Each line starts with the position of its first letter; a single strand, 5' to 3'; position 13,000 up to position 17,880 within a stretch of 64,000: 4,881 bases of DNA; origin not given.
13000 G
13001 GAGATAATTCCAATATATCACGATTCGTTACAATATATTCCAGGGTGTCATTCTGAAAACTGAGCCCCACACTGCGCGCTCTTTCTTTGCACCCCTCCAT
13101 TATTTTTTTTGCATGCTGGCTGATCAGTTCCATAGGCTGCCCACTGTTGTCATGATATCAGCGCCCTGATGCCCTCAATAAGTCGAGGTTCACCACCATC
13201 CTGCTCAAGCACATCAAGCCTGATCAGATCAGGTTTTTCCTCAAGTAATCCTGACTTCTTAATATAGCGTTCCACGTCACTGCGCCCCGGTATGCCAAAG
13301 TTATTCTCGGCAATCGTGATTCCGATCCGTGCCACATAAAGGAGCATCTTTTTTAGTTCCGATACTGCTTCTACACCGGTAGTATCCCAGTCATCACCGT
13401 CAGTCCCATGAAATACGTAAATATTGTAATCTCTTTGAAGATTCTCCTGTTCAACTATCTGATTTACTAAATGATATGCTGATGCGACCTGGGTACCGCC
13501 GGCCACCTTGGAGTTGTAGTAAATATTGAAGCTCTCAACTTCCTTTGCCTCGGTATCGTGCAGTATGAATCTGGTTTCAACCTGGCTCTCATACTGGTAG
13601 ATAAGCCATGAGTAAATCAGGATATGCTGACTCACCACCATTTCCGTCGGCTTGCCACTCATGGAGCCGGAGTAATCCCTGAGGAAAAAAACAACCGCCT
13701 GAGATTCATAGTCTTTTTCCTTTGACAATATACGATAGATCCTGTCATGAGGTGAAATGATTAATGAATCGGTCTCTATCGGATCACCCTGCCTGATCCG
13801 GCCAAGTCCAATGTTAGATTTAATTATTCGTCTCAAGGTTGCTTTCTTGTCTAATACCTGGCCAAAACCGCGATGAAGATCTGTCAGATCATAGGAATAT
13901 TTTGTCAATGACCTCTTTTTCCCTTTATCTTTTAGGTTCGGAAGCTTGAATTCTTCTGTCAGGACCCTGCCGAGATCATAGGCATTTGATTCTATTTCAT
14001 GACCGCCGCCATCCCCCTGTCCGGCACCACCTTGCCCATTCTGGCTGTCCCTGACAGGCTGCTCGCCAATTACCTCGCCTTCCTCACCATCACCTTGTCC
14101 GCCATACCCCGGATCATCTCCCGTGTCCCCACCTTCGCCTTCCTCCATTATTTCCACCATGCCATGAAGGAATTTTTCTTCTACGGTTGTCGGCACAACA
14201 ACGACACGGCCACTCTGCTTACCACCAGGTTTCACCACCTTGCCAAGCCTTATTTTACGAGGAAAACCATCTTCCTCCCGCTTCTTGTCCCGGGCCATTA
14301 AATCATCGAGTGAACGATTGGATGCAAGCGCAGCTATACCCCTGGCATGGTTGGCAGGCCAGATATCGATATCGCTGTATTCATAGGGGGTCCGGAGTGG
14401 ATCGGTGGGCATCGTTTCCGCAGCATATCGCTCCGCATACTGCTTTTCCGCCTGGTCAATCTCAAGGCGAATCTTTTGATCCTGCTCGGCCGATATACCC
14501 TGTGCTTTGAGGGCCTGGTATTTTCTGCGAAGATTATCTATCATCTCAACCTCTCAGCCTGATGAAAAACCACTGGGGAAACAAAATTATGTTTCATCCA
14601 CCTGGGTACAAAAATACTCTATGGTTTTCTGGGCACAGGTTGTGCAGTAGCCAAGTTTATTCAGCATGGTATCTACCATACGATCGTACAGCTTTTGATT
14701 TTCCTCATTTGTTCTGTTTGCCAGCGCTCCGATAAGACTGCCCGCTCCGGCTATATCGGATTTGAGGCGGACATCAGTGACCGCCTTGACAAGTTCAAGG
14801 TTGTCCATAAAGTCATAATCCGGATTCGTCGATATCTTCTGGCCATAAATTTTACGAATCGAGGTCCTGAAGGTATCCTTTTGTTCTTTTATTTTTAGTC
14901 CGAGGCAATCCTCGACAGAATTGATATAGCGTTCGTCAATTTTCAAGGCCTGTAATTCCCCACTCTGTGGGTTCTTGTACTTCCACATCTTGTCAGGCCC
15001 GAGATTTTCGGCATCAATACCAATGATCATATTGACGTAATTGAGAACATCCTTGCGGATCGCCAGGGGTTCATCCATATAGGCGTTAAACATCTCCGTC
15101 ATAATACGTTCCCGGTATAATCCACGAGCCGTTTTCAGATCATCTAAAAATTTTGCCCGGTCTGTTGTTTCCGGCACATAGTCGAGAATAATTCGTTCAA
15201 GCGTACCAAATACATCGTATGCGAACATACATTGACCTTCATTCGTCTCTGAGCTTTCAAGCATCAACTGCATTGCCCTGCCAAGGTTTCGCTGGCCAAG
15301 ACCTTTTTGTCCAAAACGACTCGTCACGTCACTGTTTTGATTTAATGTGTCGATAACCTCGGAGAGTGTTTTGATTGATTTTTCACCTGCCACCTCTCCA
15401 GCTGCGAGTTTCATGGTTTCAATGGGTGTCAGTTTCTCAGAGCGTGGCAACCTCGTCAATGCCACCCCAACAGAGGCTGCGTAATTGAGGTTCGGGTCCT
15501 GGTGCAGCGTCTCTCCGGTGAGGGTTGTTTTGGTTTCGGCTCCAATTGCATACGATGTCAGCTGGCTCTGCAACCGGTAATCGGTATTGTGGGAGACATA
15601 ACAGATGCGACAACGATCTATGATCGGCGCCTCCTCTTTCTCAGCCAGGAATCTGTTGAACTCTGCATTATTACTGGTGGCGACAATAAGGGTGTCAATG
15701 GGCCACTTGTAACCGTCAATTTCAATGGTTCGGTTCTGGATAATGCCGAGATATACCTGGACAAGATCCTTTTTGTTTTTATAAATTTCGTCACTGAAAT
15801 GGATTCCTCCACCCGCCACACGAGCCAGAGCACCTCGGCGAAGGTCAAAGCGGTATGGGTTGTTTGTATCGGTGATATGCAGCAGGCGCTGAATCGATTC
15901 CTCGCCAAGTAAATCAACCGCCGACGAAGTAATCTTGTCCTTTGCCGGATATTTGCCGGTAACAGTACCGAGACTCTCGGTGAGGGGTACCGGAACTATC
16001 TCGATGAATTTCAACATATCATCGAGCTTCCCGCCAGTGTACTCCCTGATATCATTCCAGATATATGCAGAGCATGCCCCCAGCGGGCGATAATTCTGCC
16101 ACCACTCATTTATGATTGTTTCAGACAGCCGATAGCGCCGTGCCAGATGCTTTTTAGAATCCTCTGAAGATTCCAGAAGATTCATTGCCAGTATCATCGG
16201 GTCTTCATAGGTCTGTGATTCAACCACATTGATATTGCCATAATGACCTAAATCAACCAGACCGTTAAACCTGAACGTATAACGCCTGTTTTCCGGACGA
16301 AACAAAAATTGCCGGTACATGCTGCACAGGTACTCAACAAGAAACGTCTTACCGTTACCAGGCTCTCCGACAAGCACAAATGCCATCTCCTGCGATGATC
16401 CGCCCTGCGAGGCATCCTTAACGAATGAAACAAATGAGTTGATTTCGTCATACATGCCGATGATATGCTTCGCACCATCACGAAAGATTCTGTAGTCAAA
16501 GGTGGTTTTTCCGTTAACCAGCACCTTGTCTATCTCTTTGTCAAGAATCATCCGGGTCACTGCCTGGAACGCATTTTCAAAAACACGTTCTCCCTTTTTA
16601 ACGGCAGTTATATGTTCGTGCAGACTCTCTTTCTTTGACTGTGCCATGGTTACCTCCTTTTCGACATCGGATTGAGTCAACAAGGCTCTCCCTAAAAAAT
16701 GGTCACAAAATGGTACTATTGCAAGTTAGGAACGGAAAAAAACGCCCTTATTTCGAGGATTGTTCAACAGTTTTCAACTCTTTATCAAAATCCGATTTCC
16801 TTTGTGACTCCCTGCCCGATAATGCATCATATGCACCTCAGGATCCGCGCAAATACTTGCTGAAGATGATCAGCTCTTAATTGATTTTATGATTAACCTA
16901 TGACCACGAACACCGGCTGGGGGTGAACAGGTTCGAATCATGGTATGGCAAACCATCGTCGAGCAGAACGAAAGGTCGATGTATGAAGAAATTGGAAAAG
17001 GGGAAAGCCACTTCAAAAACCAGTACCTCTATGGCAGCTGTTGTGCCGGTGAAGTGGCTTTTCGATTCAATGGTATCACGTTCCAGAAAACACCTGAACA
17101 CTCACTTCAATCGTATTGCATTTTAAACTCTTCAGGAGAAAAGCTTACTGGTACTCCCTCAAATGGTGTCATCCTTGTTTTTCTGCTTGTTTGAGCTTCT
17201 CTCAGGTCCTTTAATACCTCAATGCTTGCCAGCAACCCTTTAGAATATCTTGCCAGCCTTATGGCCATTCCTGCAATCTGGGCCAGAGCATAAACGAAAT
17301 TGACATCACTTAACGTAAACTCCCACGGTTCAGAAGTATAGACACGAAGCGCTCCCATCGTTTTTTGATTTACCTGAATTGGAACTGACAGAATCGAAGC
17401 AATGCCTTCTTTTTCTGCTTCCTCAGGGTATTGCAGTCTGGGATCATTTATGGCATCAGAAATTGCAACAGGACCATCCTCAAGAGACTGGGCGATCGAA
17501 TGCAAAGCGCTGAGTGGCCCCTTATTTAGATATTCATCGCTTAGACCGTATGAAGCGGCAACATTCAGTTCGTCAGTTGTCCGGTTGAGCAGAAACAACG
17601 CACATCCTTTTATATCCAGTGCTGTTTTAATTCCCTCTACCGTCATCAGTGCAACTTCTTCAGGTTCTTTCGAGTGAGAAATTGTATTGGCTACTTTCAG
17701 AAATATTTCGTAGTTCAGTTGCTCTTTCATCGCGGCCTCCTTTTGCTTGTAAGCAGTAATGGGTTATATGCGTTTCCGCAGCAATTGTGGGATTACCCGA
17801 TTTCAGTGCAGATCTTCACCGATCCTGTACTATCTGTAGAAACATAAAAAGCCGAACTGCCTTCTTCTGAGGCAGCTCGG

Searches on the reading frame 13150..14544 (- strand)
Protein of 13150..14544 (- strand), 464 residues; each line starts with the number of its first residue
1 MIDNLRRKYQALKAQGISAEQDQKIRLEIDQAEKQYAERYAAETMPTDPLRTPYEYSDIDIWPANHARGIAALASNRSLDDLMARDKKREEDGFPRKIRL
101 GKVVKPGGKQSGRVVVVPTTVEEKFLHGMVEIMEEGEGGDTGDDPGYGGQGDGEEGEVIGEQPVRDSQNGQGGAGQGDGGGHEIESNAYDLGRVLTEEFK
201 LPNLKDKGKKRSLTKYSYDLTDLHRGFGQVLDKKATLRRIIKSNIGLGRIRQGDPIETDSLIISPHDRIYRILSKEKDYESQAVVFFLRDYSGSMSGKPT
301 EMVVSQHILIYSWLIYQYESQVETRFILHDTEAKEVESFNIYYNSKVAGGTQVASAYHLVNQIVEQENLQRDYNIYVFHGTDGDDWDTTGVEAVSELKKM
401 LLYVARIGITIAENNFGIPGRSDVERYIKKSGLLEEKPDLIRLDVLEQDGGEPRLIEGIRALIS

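Call 77: search_protein_families(library=pfam, proteins=[window:13150-14544:-], max_evalue=0.000001)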
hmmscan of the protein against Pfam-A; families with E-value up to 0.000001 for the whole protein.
window:13150-14544:- (464 aa): 1 family
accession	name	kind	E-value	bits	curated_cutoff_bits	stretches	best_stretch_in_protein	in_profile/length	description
PF04285.18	DUF444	-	1.3e-33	117.1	27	1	264-406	226-366/418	Protein of unknown function (DUF444)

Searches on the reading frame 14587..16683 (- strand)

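Call 77: search_protein_families(library=pfam, proteins=[window:14587-16683:-], max_evalue=0.000001)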
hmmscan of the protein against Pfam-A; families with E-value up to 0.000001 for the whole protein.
window:14587-16683:- (698 aa): 2 families
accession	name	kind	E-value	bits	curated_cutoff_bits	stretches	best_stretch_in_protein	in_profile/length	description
PF06798.17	PrkA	-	5.8e-36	124.9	25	1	422-690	2-255/255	PrkA serine protein kinase C-terminal domain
PF08298.17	AAA_PrkA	-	1.7e-14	54.1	25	0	242-364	187-308/358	PrkA AAA domain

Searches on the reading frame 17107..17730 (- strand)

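Call 47: search_protein_families(library=pfam, proteins=[window:17107-17730:-], max_evalue=0.00001)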
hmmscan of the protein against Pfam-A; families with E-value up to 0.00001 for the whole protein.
window:17107-17730:- (207 aa): 3 families
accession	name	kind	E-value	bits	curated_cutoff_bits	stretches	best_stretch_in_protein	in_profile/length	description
PF01590.32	GAF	-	1.3e-12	48.9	22.4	1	23-157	2-133/133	GAF domain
PF13185.12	GAF_2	-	9.3e-12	45.8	28.6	1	21-157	2-135/136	GAF domain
PF13492.12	GAF_3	-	2.3e-10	41.4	27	1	23-158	2-128/129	GAF domain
